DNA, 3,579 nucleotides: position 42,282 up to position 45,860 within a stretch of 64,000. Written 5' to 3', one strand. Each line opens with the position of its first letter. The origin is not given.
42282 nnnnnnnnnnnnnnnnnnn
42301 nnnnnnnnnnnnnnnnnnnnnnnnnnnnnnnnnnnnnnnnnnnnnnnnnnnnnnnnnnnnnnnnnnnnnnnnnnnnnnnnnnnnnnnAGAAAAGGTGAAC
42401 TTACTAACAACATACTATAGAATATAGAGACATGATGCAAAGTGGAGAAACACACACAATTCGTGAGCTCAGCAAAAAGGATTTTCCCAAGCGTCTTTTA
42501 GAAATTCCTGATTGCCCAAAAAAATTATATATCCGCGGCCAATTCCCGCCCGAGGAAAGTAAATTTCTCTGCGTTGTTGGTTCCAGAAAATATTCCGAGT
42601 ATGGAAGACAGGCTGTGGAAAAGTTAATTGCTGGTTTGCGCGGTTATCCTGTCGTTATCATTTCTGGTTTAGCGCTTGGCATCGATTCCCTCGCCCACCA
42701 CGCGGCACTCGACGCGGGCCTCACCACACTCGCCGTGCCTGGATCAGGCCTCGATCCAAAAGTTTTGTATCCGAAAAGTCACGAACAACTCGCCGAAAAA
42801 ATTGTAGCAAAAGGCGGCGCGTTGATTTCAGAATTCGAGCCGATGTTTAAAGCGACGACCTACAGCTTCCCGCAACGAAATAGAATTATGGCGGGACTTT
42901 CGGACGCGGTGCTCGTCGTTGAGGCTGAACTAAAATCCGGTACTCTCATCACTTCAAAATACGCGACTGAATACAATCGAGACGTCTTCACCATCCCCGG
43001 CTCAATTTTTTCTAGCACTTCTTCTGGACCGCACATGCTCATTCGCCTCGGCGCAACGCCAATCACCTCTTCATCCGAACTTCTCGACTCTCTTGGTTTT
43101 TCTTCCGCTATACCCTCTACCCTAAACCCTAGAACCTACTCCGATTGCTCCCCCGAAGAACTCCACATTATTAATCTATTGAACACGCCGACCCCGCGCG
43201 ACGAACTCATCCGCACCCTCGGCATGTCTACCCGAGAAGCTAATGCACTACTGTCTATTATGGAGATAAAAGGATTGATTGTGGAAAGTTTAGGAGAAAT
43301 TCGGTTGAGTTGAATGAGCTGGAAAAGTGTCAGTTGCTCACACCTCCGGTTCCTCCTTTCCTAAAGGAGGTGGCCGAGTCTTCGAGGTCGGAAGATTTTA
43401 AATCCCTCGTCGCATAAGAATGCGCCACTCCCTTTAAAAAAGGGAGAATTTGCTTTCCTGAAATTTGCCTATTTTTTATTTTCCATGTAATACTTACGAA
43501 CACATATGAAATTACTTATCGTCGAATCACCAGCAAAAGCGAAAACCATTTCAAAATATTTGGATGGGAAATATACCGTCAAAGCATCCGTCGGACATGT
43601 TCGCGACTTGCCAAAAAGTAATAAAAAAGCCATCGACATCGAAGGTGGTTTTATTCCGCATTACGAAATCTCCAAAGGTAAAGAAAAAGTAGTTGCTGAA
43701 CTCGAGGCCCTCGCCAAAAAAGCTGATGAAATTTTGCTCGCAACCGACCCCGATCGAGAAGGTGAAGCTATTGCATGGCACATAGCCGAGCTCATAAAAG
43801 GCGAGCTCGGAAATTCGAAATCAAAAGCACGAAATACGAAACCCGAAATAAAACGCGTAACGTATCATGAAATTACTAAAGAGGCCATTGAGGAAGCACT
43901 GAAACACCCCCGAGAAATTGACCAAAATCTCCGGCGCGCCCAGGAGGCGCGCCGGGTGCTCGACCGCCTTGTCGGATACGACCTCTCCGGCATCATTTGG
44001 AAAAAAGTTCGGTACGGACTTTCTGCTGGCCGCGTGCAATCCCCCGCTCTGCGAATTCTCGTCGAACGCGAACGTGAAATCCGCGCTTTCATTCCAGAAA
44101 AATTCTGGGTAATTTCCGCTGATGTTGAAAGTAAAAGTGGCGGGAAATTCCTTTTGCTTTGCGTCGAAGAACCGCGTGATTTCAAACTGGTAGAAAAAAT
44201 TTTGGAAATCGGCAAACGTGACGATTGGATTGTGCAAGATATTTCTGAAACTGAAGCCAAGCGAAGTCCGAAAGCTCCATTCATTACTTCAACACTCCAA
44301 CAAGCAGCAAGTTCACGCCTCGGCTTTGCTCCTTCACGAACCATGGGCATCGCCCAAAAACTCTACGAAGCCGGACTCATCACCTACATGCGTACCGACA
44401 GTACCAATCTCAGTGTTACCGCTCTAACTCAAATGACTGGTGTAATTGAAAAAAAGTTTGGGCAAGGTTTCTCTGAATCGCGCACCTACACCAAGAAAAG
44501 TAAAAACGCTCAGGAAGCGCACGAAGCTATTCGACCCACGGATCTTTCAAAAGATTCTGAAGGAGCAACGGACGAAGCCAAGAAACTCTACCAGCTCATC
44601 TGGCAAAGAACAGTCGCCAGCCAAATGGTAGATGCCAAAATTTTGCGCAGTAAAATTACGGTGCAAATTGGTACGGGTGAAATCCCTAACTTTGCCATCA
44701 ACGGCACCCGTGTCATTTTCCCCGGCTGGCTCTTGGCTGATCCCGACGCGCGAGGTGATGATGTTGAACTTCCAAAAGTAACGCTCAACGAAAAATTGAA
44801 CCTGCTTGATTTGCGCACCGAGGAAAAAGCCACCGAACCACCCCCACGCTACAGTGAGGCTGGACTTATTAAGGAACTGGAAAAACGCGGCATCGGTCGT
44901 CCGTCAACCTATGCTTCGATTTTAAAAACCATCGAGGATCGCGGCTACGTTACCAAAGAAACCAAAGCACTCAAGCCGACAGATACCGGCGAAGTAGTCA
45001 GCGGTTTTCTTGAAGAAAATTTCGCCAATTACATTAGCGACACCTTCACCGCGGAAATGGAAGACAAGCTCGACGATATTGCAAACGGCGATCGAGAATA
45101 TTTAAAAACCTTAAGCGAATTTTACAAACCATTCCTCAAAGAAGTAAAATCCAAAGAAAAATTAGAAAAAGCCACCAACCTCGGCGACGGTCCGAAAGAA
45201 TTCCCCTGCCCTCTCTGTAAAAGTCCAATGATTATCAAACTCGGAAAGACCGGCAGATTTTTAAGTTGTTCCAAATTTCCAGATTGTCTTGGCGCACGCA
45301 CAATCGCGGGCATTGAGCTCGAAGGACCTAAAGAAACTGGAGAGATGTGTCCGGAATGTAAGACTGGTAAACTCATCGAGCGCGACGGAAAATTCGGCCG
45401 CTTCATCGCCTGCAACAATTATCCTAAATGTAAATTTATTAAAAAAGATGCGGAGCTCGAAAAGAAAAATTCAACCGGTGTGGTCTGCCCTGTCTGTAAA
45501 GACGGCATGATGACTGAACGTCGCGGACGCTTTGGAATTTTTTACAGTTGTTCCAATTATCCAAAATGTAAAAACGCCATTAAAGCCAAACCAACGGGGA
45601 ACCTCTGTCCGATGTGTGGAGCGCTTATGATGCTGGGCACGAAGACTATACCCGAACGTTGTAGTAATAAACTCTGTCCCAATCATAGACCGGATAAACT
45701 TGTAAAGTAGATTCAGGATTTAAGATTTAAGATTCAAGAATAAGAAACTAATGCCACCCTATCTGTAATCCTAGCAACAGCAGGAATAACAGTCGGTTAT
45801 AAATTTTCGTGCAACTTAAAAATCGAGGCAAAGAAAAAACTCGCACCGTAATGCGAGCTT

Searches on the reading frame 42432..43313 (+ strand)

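Call 76: search_protein_families(library=pfam, proteins=[window:42432-43313:+], max_evalue=0.001)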
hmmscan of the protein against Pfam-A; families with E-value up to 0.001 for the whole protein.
window:42432-43313:+ (293 aa): 2 families
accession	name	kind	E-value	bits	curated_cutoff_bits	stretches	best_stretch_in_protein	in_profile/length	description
PF02481.21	DNA_processg_A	-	2.5e-67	226.6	29.6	1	9-212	8-211/212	DNA recombination-mediator protein A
PF17782.7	DprA_WH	-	3.6e-07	30.6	22.9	1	240-284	11-56/61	DprA winged helix domain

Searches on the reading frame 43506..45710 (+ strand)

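Call 76: search_protein_families(library=pfam, proteins=[window:43506-45710:+], max_evalue=0.001)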
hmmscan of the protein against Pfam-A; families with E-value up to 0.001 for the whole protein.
window:43506-45710:+ (734 aa): 4 families
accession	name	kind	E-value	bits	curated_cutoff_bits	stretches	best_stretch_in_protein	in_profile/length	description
PF01131.25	Topoisom_bac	-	3e-119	399.1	35.1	1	138-534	2-408/411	DNA topoisomerase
PF01396.24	Zn_ribbon_Top1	-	9.4e-38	128.2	32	3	613-648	2-36/39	Topoisomerase DNA binding C4 zinc finger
PF01751.28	Toprim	-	5.4e-23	81.4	23.1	1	3-105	2-82/96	Toprim domain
PF13662.12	Toprim_4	-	0.00047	20.8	25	0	63-100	47-76/85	Toprim domain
